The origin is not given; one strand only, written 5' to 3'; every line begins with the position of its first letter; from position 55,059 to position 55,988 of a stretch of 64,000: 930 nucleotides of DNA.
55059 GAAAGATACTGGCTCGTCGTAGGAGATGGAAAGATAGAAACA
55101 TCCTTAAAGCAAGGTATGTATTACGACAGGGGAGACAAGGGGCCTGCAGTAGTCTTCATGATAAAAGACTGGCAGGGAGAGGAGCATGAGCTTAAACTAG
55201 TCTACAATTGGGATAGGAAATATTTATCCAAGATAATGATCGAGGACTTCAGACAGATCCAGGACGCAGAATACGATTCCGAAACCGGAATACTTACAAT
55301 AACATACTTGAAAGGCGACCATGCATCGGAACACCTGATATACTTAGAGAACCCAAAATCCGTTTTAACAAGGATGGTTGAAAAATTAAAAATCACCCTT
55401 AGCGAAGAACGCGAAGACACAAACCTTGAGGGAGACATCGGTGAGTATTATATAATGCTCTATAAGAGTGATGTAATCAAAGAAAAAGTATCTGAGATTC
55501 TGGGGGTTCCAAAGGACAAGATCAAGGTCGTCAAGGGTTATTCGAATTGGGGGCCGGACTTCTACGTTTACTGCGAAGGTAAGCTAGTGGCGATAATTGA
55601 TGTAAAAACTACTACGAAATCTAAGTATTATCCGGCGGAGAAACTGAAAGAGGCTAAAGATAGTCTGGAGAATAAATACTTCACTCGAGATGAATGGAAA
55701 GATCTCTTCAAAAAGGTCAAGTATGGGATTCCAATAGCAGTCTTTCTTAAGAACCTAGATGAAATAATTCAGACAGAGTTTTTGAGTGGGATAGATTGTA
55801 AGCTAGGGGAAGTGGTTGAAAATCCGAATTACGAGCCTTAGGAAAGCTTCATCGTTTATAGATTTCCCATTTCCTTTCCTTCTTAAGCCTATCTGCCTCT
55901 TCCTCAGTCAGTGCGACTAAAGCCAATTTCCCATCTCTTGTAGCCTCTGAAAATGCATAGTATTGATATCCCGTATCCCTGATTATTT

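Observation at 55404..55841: PD-(D/E)XK nuclease-like signature at the extreme C-terminus of the giant protein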

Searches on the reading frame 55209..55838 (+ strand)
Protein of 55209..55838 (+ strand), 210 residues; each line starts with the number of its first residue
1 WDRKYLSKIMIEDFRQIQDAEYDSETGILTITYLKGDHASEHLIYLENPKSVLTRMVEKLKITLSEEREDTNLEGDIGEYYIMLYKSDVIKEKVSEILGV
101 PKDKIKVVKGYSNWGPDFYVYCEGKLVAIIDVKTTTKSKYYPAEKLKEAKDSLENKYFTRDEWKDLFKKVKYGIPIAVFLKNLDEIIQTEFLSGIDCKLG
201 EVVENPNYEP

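Call 6: search_protein_families(library=pfam, proteins=[window:55404-55838:+], max_evalue=0.1)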
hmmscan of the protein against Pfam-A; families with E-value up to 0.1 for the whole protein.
window:55404-55838:+ (145 aa): 0 families

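Call 16: search_solved_structures(query=A1, max_evalue=10, show_alignments=4)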
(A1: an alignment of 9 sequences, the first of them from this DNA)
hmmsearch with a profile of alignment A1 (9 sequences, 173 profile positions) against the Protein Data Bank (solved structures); distinct sequences matched with E-value up to 10: 5.
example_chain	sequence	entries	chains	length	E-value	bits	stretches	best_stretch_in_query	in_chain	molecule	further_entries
26gs_A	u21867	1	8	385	0.1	15.7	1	18-93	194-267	Tyrosine-protein kinase wzc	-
4dap_A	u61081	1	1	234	0.27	14.3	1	56-113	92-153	Sugar fermentation stimulation protein A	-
5tr5_A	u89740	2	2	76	0.48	13.5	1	57-90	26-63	E3 ubiquitin-protein ligase parkin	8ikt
1iyf_A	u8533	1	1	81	0.57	13.3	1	57-90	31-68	parkin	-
8ikm_C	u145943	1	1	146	1.9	11.6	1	57-90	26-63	E3 ubiquitin-protein ligase parkin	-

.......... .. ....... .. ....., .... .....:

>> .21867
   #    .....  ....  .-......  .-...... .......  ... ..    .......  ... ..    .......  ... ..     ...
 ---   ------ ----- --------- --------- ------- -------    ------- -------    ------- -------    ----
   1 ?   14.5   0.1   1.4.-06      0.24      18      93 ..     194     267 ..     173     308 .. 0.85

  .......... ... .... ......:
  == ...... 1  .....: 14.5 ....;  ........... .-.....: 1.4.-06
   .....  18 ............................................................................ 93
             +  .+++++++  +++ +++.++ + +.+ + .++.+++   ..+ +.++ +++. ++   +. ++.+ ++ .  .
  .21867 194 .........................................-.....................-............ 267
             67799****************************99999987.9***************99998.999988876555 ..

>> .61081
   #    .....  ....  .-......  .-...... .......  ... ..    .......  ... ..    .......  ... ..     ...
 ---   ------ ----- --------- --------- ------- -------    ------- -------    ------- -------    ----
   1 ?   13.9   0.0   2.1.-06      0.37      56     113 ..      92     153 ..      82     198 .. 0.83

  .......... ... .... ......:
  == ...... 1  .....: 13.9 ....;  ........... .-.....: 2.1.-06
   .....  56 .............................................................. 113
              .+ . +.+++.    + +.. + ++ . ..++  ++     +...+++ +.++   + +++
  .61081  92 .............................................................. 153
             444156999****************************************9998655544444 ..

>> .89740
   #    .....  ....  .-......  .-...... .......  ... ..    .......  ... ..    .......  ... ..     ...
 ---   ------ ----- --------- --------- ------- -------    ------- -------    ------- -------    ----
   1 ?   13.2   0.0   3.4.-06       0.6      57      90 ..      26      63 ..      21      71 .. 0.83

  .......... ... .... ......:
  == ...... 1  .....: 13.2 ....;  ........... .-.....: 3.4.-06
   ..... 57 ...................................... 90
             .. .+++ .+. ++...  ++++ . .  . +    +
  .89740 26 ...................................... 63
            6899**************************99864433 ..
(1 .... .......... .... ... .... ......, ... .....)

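Call 17: search_protein_families(library=pfam, alignment_id=A1, max_evalue=1)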
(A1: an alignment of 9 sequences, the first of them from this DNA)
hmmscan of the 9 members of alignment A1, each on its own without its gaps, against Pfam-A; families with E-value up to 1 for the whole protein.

A. member 1, seq(170 aa): 1 family
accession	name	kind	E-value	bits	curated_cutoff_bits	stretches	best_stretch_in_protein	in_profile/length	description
PF09432.15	THP2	-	0.22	12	28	1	99-132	62-95/129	Tho complex subunit THP2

B. families by the number of members that match (of 9 scanned): 17 families
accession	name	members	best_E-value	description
PF06319.18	MmcB-like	2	0.0096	DNA repair protein MmcB-like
PF04313.20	HSDR_N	2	0.011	Type I restriction enzyme R protein N terminus (HSDR_N)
PF08011.17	PDDEXK_9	2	0.04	PD-(D/E)XK nuclease superfamily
PF08378.17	NERD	1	0.00085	Nuclease-related domain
PF14281.12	PDDEXK_4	1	0.0063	PD-(D/E)XK nuclease superfamily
PF05005.20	Ocnus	1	0.011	Janus/Ocnus family (Ocnus)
PF03749.19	SfsA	1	0.034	Sugar fermentation stimulation protein RE domain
PF24632.1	DUF7629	1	0.048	Domain of unknown function (DUF7629)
PF13635.12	DUF4143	1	0.049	Domain of unknown function (DUF4143)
PF13873.12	Myb_DNA-bind_5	1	0.051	Myb/SANT-like DNA-binding domain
PF02021.23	UPF0102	1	0.057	Uncharacterised protein family UPF0102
PF05757.16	PsbQ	1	0.074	Oxygen evolving enhancer protein 3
PF21580.3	SelB_WHD3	1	0.15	Elongation factor SelB, third winged-helix domain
PF07626.16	PSD3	1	0.21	Protein of unknown function (DUF1587)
PF09432.15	THP2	1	0.22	Tho complex subunit THP2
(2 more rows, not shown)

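Call 21: predict_structure(alignment_id=A1)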
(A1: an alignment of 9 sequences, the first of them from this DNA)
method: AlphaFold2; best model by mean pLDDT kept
length: 170 residues; sequences in the alignment: 9
mean_pLDDT: 92.1   pTM: 0.86
mean pLDDT of the five models: 92.1, 91.8, 91.8, 91.5, 90.6
residues with pLDDT >= 90: 137; 70-90: 26; 50-70: 4; < 50: 3
segments of 3 or more residues with pLDDT < 50: 1-3
pLDDT, mean of each block of 10 residues (from residue 1): 65 94 94 94 95 97 95 84 95 96 97 91 85 98 95 95 92
secondary structure, 60 per line:
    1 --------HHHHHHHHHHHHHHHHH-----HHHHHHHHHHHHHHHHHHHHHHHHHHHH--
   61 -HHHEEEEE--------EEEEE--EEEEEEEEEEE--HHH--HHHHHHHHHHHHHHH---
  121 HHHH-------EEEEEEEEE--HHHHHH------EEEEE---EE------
elements in order: H9-25 H31-58 E65-69 E78-82 E85-95 H103-117 H121-124 E132-140 H143-148 E155-159
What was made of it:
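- On PD-(D/E)XK (restriction-endonuclease-like) superfamily: AF2 model with pLDDT 92: H31-58, E65-69, E78-82, E85-95, H103-117, E132-140 (call 21). Placement in the model is from call 21.
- The confident model has the canonical topology with the residues in the canonical places (call 21).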

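Call 23: fold_search(model_id=the predicted structure, library=pdb)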
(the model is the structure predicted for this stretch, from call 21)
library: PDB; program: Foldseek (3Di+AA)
matches with E <= 10: 413; with E <= 0.001: 0
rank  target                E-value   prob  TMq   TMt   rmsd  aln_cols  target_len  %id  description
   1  1gef_B                2.5e-02  0.44  0.25  0.32   9.6       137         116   14  Crystal structure of the archaeal holliday junction resolvase HJC (released 2001-03-21)
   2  1gef_E                4.5e-02  0.44  0.22  0.31   7.6       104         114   18  Crystal structure of the archaeal holliday junction resolvase HJC (released 2001-03-21)
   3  3k93                  9.8e-02  0.28  0.35  0.29  11.3       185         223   11  Crystal structure of phage related exonuclease (YP_719632.1) from HAEMOPHILUS SOMNUS 129PT at 2.15 A resolution (released 2009-11-03)
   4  1gef_A                1.3e-01  0.23  0.19  0.25   8.0       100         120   16  Crystal structure of the archaeal holliday junction resolvase HJC (released 2001-03-21)
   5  3c0u_B                1.3e-01  0.09  0.20  0.19  11.5       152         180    8  Crystal structure of E.coli yaeQ protein (released 2008-01-29)
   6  7ork_A                1.4e-01  0.11  0.22  0.04  10.6       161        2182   12  La Crosse virus polymerase in transcription mode with cleaved capped RNA entering the polymerase active site (released 2022-02-16)
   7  1gef_D                1.7e-01  0.30  0.24  0.33   6.6        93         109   22  Crystal structure of the archaeal holliday junction resolvase HJC (released 2001-03-21)
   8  1eo4_B                1.7e-01  0.21  0.35  0.27  11.9       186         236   15  ECORV BOUND TO MN2+ AND COGNATE DNA CONTAINING A 3'S SUBSTITION AT THE CLEAVAGE SITE (released 2000-04-04)
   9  2rve_A                2.4e-01  0.16  0.29  0.25   8.5       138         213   20  THE CRYSTAL STRUCTURE OF ECORV ENDONUCLEASE AND OF ITS COMPLEXES WITH COGNATE AND NON-COGNATE DNA SEGMENTS (released 1992-01-15)
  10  1bua_A                2.6e-01  0.20  0.35  0.28  11.2       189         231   17  STRUCTURAL AND ENERGETIC ORIGINS OF INDIRECT READOUT IN SITE-SPECIFIC DNA CLEAVAGE BY A RESTRICTION ENDONUCLEASE (released 1998-09-09)
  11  1bss_B                3.6e-01  0.18  0.34  0.27   7.9       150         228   19  ECORV-T93A/DNA/CA2+ (released 1998-09-02)
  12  1bsu_B                3.8e-01  0.11  0.26  0.21   7.0       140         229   16  STRUCTURAL AND ENERGETIC ORIGINS OF INDIRECT READOUT IN SITE-SPECIFIC DNA CLEAVAGE BY A RESTRICTION ENDONUCLEASE (released 1998-09-09)
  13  3r96_B                4.0e-01  0.05  0.19  0.18  13.8       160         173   10  Crystal structure of Microcin C7 self immunity acetyltransferase MccE in complex with Acetyl-CoA and AMP (released 2011-04-20)
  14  5t2t_B                4.6e-01  0.08  0.19  0.17  13.9       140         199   15  Crystal structure of Lymphocytic choriomeningitis mammarenavirus endonuclease bound to compound L742001 (released 2017-09-13)
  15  1b97_A                5.6e-01  0.11  0.27  0.22   8.6       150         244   16  ANALYSIS OF A MUTATIONAL HOT-SPOT IN THE ECORV RESTRICTION ENDONUCLEASE: A CATALYTIC ROLE FOR A MAIN CHAIN CARBONYL GR (released 1999-02-26)
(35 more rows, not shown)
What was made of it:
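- On PD-(D/E)XK (restriction-endonuclease-like) superfamily: PDB top hits are nearly all PD-(D/E)XK nucleases, but the best E is 0.025 and TM is 0.2-0.35 (call 23).
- Closest known: Archaeal Holliday junction resolvase Hjc. Same: It is the best PDB Foldseek hit (call 23).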

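Call 24: search_protein_representatives(alignment_id=A1)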
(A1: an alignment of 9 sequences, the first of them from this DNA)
Query: 9 sequences, 173 profile positions. Proteins with E-value up to 0.001 (for the whole library): 78; up to 1e-10: 40; up to 1e-30: 6. The best 78 are listed.
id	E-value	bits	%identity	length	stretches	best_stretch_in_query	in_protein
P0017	4.9e-51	189.3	-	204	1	2-164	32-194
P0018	1.6e-40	155.1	-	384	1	6-165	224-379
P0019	4.2e-34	134.2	-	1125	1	5-165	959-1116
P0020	2.6e-33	131.6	-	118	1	62-170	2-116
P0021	5.2e-32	127.4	-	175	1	13-172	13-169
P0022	1.5e-31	125.8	-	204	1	4-163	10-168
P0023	7.7e-29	117.1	-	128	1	52-171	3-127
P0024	8.7e-29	116.9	-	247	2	18-121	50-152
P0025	2.6e-28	115.3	-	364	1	18-155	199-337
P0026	5.5e-28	114.3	-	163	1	9-164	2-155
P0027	1.4e-26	109.7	-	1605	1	14-157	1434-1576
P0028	1.4e-25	106.4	-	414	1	5-168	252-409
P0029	8.4e-25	103.9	-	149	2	66-165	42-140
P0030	1.3e-24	103.3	-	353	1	23-168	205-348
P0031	1.8e-24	102.8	-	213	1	3-154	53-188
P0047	5.8e-15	71.9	-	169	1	14-167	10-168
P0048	8.0e-15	71.4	-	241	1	16-149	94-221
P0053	7.5e-13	65.0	-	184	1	40-155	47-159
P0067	4.9e-08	49.3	-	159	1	15-153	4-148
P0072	2.1e-07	47.3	-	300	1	14-152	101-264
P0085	6.5e-05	39.2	-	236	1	22-156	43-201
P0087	7.9e-05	38.9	-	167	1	34-163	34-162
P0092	4.6e-04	36.4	-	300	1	76-170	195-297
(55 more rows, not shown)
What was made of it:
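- On PD-(D/E)XK (restriction-endonuclease-like) superfamily: The A1 profile finds P0087 at E 7.9e-5 in 1.8e9 proteins (call 24).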

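Call 31: search_solved_structures(query=A2, max_evalue=10, show_alignments=5)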
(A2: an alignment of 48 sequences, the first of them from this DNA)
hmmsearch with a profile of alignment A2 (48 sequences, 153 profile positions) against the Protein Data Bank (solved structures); distinct sequences matched with E-value up to 10: 6.
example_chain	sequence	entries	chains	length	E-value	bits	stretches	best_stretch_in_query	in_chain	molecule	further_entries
4dap_A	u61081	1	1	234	0.031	17.6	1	45-114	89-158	Sugar fermentation stimulation protein A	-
36iq_A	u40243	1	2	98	0.12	15.8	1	12-71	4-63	De novo designed doxorubicin-binding protein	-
6wxw_A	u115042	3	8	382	0.28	14.6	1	27-114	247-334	Card1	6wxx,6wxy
4ic1_A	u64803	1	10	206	0.34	14.3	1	27-98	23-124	Uncharacterized protein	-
3s1s_A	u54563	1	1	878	0.37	14.2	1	73-99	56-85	restriction endonuclease BpuSI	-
3wsd_A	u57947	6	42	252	1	12.7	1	13-83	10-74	Putative GTP cyclohydrolase 1 type 2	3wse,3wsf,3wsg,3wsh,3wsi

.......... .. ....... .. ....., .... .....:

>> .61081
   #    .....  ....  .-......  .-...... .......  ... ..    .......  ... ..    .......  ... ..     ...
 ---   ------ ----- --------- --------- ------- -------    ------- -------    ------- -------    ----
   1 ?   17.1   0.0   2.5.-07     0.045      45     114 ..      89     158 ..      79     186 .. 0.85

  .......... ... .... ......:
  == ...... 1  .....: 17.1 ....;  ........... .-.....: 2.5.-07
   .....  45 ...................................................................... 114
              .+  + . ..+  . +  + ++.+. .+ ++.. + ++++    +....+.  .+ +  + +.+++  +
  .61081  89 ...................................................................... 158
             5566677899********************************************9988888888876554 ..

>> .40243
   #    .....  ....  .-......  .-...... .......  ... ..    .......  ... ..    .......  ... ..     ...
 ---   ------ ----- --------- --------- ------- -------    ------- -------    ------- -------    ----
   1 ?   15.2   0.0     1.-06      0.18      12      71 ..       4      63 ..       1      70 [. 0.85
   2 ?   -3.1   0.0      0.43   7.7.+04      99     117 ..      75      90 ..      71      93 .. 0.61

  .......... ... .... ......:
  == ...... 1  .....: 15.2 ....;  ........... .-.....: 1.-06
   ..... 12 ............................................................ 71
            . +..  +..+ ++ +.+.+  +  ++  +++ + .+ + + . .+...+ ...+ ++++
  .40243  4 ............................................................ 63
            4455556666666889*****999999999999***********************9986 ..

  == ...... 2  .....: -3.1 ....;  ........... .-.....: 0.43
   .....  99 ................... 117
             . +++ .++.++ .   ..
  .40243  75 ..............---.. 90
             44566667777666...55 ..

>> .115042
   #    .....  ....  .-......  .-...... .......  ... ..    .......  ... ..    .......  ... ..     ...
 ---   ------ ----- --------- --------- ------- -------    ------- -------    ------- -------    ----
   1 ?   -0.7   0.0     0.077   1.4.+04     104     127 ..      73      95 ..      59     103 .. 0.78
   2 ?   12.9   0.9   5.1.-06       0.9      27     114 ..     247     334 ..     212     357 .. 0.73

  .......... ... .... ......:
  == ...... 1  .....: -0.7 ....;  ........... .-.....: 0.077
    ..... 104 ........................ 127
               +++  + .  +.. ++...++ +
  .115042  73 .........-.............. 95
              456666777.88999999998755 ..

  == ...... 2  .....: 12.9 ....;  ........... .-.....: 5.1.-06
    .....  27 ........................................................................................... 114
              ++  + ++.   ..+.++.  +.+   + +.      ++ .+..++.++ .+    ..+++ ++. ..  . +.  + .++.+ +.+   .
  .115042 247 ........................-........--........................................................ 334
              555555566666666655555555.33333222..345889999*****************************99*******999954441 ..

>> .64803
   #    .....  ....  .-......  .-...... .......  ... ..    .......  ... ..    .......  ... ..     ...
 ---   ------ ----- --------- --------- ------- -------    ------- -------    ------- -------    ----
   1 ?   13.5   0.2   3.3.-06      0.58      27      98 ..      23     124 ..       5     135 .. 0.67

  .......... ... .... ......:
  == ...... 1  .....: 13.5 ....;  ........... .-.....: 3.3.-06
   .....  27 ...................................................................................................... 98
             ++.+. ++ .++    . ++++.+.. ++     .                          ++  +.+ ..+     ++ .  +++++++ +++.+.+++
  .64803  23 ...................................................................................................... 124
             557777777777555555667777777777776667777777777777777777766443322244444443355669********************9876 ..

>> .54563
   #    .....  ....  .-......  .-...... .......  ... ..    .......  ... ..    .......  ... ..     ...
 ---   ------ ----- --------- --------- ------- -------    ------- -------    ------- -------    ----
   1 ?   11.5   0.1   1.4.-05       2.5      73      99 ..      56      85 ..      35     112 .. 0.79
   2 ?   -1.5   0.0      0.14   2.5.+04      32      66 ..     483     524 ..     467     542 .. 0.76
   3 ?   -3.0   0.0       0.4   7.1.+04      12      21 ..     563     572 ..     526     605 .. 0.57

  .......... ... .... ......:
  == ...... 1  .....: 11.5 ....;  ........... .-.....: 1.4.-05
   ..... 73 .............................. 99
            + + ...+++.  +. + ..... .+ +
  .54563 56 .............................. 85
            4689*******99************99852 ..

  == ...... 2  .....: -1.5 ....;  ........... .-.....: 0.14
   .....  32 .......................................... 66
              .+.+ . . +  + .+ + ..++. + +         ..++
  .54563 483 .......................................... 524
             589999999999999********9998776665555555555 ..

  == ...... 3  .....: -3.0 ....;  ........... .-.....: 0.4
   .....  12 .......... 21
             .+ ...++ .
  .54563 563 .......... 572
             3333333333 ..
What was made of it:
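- PDB profile hits SfsA, Card1, Cas4 and BpuSI all align on D...ExK (call 31).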

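Call 32: search_protein_families(library=pfam, alignment_id=A2, max_evalue=0.1)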
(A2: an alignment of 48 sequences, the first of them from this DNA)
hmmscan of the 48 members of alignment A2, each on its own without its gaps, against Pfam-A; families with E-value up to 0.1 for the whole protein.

A. member 1, seq(174 aa): 0 families

B. families by the number of members that match (of 48 scanned): 47 families (the first 25 are shown)
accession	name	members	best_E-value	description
PF04313.20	HSDR_N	11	0.0013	Type I restriction enzyme R protein N terminus (HSDR_N)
PF08011.17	PDDEXK_9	8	8.4e-10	PD-(D/E)XK nuclease superfamily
PF14281.12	PDDEXK_4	4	0.0062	PD-(D/E)XK nuclease superfamily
PF08378.17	NERD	3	0.0004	Nuclease-related domain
PF03749.19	SfsA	3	0.0017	Sugar fermentation stimulation protein RE domain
PF08774.17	VRR_NUC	3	0.026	VRR-NUC domain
PF13635.12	DUF4143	3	0.028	Domain of unknown function (DUF4143)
PF02021.23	UPF0102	2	0.0059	Uncharacterised protein family UPF0102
PF06319.18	MmcB-like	2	0.0091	DNA repair protein MmcB-like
PF13588.12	HSDR_N_2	2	0.012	Type I restriction enzyme R protein N terminus (HSDR_N)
PF17594.7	GP57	2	0.025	Phage Tail fiber assembly helper gene product 57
PF13020.12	NOV_C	2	0.041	Protein NO VEIN, C-terminal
PF12705.13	PDDEXK_1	1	8.9e-06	PD-(D/E)XK nuclease superfamily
PF19141.5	DUF5824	1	0.00049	Family of unknown function (DUF5824)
PF10245.14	MRP-S22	1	0.00063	Mitochondrial 28S ribosomal protein S22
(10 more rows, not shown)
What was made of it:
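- Closest known: Pfam PDDEXK_9. Same: 8 of 48 family members give weak PDDEXK_9 hits and 11 of 48 give weak HSDR_N hits (call 32).
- Sub-threshold Pfam hits of family members fall mostly in that clan: HSDR_N in 11 of 48, PDDEXK_9 in 8, and also PDDEXK_4, NERD, SfsA, VRR_NUC, UPF0102, MmcB, PDDEXK_1 and PDDEXK_2 (calls 17, 32).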
